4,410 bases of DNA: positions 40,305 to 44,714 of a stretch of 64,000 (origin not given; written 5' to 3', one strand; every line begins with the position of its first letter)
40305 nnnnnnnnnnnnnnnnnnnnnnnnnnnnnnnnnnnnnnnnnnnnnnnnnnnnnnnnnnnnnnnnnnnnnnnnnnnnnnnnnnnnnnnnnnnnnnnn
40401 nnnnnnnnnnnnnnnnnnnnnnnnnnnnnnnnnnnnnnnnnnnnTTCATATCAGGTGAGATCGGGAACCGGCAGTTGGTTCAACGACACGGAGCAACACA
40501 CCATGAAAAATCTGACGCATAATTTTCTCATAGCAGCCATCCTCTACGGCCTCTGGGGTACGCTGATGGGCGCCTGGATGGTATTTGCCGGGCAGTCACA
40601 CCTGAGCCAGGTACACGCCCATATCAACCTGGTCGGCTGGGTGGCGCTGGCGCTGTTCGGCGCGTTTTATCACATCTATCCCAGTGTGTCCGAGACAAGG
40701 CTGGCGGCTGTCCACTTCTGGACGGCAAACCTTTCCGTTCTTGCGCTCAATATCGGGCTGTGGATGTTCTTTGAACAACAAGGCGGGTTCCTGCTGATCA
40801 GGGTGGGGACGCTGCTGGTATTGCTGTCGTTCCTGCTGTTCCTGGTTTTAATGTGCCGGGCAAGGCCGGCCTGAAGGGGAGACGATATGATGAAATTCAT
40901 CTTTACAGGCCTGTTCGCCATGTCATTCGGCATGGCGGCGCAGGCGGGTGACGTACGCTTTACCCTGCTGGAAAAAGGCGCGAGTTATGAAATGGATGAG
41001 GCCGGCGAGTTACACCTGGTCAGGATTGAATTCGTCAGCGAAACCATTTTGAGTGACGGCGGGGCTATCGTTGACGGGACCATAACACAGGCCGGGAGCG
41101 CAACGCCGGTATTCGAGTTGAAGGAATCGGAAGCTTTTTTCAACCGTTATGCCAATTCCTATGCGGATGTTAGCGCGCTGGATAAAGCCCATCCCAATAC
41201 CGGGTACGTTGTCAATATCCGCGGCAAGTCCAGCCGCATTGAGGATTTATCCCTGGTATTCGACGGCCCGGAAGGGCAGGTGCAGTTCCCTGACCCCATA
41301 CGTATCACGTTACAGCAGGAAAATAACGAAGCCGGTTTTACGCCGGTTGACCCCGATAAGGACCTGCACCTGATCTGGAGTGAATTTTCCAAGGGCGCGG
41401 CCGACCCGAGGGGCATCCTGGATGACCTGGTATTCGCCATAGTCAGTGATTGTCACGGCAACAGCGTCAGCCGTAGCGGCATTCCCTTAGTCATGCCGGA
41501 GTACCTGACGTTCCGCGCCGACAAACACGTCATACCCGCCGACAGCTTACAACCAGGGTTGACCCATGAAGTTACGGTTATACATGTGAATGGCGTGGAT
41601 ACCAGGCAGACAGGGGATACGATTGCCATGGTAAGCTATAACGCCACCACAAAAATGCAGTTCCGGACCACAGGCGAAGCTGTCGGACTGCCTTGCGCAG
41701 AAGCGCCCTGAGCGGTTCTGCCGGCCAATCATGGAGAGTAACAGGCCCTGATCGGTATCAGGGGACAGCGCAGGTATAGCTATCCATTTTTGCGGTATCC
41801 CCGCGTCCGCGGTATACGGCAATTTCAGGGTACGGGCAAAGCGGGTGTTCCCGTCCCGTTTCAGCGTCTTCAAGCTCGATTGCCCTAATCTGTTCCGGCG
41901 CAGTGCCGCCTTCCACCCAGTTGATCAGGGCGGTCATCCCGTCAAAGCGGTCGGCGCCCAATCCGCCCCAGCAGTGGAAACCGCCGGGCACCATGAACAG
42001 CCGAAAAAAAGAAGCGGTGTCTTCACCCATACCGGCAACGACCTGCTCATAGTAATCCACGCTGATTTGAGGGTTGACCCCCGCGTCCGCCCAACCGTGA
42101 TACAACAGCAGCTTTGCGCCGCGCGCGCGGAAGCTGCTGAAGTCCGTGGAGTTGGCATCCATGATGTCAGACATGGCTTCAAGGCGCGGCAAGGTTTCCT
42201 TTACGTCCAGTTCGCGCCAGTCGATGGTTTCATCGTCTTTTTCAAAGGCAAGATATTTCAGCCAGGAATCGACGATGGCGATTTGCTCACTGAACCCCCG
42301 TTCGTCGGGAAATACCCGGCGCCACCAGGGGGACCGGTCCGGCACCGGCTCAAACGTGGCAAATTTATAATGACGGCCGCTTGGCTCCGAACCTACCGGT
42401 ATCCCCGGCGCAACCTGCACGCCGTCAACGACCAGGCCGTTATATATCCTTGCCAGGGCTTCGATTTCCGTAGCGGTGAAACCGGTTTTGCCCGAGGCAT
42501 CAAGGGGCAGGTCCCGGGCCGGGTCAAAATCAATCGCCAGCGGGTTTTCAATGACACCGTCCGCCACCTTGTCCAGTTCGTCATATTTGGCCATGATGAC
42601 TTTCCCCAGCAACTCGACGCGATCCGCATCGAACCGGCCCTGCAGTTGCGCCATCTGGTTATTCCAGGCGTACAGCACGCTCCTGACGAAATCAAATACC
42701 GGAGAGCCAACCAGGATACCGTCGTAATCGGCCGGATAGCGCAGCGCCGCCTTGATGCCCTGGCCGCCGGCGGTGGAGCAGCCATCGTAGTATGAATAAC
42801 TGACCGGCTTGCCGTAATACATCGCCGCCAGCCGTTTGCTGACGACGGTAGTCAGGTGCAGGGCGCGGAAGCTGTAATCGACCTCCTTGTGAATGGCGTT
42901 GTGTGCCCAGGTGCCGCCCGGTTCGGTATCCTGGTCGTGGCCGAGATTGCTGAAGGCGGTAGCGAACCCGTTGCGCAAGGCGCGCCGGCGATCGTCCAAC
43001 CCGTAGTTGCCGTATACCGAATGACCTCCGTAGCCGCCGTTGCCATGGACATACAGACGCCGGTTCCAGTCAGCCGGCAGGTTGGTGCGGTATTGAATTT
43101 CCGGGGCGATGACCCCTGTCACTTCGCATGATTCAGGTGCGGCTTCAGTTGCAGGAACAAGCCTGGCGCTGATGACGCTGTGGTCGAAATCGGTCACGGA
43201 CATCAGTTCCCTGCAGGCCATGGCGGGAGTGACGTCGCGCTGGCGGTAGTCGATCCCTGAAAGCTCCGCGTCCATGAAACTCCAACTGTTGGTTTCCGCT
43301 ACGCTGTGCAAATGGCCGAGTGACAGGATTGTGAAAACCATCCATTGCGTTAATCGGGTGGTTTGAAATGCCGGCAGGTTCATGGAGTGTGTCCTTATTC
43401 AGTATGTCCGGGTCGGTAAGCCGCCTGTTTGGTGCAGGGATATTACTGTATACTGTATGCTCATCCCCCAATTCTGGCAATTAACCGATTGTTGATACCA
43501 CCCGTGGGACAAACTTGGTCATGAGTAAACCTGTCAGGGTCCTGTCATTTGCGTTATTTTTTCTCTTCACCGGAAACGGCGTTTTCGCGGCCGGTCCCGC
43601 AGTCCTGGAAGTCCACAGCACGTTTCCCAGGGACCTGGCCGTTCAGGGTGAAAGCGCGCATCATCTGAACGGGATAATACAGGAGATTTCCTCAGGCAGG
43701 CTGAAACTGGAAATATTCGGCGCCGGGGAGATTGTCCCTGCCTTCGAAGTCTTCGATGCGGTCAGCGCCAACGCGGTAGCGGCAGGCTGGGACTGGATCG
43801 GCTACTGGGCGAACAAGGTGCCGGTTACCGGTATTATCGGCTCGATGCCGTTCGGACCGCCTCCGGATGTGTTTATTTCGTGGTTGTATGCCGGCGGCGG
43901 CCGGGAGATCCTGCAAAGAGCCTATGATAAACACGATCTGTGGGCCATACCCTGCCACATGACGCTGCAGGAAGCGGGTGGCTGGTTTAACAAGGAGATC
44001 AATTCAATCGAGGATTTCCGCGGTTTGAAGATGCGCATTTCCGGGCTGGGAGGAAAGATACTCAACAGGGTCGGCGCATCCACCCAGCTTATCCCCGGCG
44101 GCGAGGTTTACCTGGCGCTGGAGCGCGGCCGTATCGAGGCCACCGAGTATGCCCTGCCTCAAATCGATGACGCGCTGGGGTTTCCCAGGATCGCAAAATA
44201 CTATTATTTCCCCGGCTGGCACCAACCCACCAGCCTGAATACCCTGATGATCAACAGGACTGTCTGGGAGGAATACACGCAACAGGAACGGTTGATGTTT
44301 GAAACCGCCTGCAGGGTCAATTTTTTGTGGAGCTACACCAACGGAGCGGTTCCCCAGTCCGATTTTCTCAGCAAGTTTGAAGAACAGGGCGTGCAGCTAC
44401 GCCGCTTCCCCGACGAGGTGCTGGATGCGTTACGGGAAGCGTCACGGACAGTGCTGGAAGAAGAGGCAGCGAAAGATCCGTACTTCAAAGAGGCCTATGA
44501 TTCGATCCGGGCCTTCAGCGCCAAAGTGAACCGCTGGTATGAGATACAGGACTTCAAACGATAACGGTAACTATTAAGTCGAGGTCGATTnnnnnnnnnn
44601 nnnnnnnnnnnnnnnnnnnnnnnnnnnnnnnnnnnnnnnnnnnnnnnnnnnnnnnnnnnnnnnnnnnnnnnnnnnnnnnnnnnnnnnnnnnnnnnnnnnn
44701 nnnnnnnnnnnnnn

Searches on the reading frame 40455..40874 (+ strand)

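Call 7: search_protein_families(library=pfam, proteins=[window:40455-40874:+], max_evalue=0.001)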
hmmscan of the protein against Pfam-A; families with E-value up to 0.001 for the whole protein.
window:40455-40874:+ (139 aa): 1 family
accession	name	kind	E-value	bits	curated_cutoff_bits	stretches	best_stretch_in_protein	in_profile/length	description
PF00115.25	COX1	-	0.00031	20.2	34.8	1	24-103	314-399/436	Cytochrome C and Quinol oxidase polypeptide I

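Call 43: search_protein_families(library=ncbifam, proteins=[window:40455-40874:+], max_evalue=0.001)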
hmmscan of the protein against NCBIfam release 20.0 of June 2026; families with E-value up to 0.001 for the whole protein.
window:40455-40874:+ (139 aa): 0 families

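Call 59: search_protein_families(library=pfam, proteins=[window:40455-40874:+], max_evalue=5)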
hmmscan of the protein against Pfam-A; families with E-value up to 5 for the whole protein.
window:40455-40874:+ (139 aa): 4 families
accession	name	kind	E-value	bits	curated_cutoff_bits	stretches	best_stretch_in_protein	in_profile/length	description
PF00115.25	COX1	-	0.00031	20.2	34.8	1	24-103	314-399/436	Cytochrome C and Quinol oxidase polypeptide I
PF00950.22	ABC-3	-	0.0038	17.2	20.1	1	19-87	3-70/258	ABC 3 transport family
PF11070.13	DUF2871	-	0.0045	17.7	27.4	1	19-98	6-84/134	Protein of unknown function (DUF2871)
PF06197.19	DUF998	-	0.12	12.4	30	1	24-136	42-156/184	Protein of unknown function (DUF998)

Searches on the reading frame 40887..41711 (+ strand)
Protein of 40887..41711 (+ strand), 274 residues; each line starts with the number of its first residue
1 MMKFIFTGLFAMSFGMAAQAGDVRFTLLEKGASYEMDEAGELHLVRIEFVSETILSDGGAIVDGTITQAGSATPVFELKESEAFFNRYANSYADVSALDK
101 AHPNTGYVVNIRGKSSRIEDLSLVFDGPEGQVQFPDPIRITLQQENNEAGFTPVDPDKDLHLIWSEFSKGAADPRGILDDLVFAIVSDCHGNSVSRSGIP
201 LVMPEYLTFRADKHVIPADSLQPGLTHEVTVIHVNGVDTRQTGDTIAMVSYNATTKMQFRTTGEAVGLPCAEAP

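Call 7: search_protein_families(library=pfam, proteins=[window:40887-41711:+], max_evalue=0.001)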
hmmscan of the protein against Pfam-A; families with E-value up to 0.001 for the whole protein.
window:40887-41711:+ (274 aa): 0 families

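Call 43: search_protein_families(library=ncbifam, proteins=[window:40887-41711:+], max_evalue=0.001)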
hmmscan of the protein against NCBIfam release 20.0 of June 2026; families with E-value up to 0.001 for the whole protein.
window:40887-41711:+ (274 aa): 0 families

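Call 59: search_protein_families(library=pfam, proteins=[window:40887-41711:+], max_evalue=5)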
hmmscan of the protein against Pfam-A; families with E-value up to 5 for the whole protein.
window:40887-41711:+ (274 aa): 0 families

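Call 74: find_homologous_proteins(query=window:40887-41711:+, max_evalue=0.00001)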
Query window:40887-41711:+ (274 aa): 24 proteins with E <= 0.00001 among 726 candidates.
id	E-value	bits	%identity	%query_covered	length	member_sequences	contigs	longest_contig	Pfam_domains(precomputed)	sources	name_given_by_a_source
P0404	1.5e-171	587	96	100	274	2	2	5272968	-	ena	-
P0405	7.4e-170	581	95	100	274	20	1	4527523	-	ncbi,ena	-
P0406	1.7e-148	511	83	100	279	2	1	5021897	-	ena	-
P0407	3.7e-145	500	82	100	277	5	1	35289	-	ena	-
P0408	7.1e-145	499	81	100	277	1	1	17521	-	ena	-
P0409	1.9e-143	495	81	100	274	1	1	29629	-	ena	-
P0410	5.2e-143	493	79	100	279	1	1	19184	-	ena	-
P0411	2.7e-142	491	79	100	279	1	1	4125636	-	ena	-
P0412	3.6e-142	491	84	96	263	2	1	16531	-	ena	-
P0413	6.1e-141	487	80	100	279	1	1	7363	-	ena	-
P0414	1.1e-139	482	80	100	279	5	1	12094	-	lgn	-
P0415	7.4e-139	480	78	100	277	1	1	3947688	-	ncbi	-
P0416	3.3e-138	478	78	99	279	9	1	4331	-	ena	-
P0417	7.5e-136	470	77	100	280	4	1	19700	-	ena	-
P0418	2.0e-134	465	78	99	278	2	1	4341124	-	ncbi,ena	-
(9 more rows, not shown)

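Call 83: predict_structure(alignment_id=A3)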
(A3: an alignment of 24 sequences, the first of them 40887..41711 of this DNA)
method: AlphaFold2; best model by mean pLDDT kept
length: 274 residues; sequences in the alignment: 24
mean_pLDDT: 39.5   pTM: 0.27
mean pLDDT of the five models: 39.5, 38.8, 37.3, 35.8, 32.6
residues with pLDDT >= 90: 0; 70-90: 0; 50-70: 34; < 50: 240
segments of 3 or more residues with pLDDT < 50: 1-33, 35-38, 40-44, 47-71, 73-91, 101-188, 192-218, 228-242, 244-259, 272-274
pLDDT, mean of each block of 10 residues (from residue 1): 36 29 35 48 47 33 37 39 33 51 42 41 37 41 43 40 25 31 43 37 26 37 54 39 37 42 59 47
secondary structure, 60 per line:
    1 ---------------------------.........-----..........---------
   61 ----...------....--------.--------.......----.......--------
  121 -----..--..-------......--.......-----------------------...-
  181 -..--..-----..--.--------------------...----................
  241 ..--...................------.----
elements in order: E28-36 E42-51 E65-67 E74-77 H95-101 E106-112 E139-144 E147-153 E225-242 E245-263

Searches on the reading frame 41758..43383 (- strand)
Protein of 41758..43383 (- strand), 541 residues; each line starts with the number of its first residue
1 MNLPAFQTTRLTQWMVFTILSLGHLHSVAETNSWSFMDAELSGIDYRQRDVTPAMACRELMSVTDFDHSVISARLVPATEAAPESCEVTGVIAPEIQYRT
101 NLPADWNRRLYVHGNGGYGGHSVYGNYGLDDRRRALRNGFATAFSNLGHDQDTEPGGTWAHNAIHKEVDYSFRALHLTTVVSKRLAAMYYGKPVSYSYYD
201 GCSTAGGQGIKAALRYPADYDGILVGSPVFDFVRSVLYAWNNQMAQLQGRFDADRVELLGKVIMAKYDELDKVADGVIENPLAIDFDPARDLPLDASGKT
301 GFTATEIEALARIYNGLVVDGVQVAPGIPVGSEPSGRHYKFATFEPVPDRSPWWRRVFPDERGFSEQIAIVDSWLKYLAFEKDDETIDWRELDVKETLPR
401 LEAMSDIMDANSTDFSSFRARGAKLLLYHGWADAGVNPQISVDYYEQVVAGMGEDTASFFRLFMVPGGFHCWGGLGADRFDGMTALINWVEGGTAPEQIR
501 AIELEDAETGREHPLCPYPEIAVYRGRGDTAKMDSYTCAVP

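Call 3: search_protein_families(library=pfam, proteins=[window:41758-43383:-], max_evalue=0.01)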
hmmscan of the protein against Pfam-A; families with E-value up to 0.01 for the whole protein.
window:41758-43383:- (541 aa): 1 family
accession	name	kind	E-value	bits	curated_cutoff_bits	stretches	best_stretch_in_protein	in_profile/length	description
PF07519.17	Tannase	-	3.1e-96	323.6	29.8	1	86-539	10-490/490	Tannase and feruloyl esterase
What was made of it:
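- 41758..43383 (-): T2, tannase-family esterase, 541 aa, with the atypical nucleophile elbow GCSTAG. PF07519 E 3e-96 (call 3).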

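Call 4: search_protein_families(library=ncbifam, proteins=[window:41758-43383:-], max_evalue=0.01)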
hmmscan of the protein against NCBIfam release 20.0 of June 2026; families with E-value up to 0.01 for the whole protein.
window:41758-43383:- (541 aa): 0 families

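Call 13: search_solved_structures(query=window:41758-43383:-, max_evalue=0.001)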
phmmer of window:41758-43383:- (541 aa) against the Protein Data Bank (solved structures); distinct sequences matched with E-value up to 0.001: 12.
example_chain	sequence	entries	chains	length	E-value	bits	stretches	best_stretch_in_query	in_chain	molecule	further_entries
6qz1_A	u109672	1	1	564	1.9e-56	194.8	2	405-541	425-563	Mono(2-hydroxyethyl) terephthalate hydrolase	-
8ekg_A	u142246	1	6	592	2.1e-56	194.6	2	405-541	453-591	Mono(2-hydroxyethyl) terephthalate hydrolase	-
6jtu_A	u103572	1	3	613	2.3e-56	194.5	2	405-541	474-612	Mono(2-hydroxyethyl) terephthalate hydrolase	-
6jtt_A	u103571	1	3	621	2.4e-56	194.5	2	405-541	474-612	Mono(2-hydroxyethyl) terephthalate hydrolase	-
6qg9_A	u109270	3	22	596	2.4e-56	194.4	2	405-541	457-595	Mono(2-hydroxyethyl) terephthalate hydrolase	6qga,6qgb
6qz2_A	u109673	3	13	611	2.6e-56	194.3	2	405-541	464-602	Mono(2-hydroxyethyl) terephthalate hydrolase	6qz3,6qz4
8bhh_A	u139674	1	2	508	4.9e-43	150.5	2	97-359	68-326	Carboxylic ester hydrolase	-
6fat_A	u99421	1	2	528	5.9e-43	150.2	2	97-359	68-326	Carboxylic ester hydrolase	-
9hun_A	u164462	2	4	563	3.4e-42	147.8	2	97-358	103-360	Carboxylic ester hydrolase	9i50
6g21_A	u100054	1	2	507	1.3e-37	132.7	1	93-538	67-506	Probable feruloyl esterase B-2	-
3wmt_A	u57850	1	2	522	4.3e-36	127.6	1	95-538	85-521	Probable feruloyl esterase B-1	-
7k4o_A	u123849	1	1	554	1.5e-17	66.4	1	102-531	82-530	Carboxylic ester hydrolase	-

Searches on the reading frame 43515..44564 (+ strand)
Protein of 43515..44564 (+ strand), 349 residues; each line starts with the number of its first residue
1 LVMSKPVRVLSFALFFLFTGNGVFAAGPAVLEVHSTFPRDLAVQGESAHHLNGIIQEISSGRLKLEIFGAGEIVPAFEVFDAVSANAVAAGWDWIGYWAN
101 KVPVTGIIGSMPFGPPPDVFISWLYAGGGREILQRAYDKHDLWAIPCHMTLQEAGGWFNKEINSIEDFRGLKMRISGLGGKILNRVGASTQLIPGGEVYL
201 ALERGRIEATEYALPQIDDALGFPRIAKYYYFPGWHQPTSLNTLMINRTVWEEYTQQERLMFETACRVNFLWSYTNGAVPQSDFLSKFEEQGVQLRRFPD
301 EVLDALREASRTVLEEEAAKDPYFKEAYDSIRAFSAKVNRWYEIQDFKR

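Call 6: search_protein_families(library=pfam, proteins=[window:43515-44564:+], max_evalue=0.001)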
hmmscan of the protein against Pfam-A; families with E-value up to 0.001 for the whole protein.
window:43515-44564:+ (349 aa): 1 family
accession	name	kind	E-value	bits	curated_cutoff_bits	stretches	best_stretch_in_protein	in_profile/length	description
PF03480.18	DctP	-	1.1e-38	133.6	23.4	1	39-320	6-285/286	Bacterial extracellular solute-binding protein, family 7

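Call 82: search_protein_families(library=ncbifam, proteins=[window:43515-44564:+], max_evalue=1e-10)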
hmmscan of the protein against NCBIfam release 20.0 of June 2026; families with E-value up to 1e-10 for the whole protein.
window:43515-44564:+ (349 aa): 1 family
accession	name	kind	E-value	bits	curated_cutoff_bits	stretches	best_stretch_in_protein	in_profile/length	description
TIGR00787.1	dctP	subfamily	3e-12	46.5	175.05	0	160-290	126-255/257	DctP family TRAP transporter solute-binding subunit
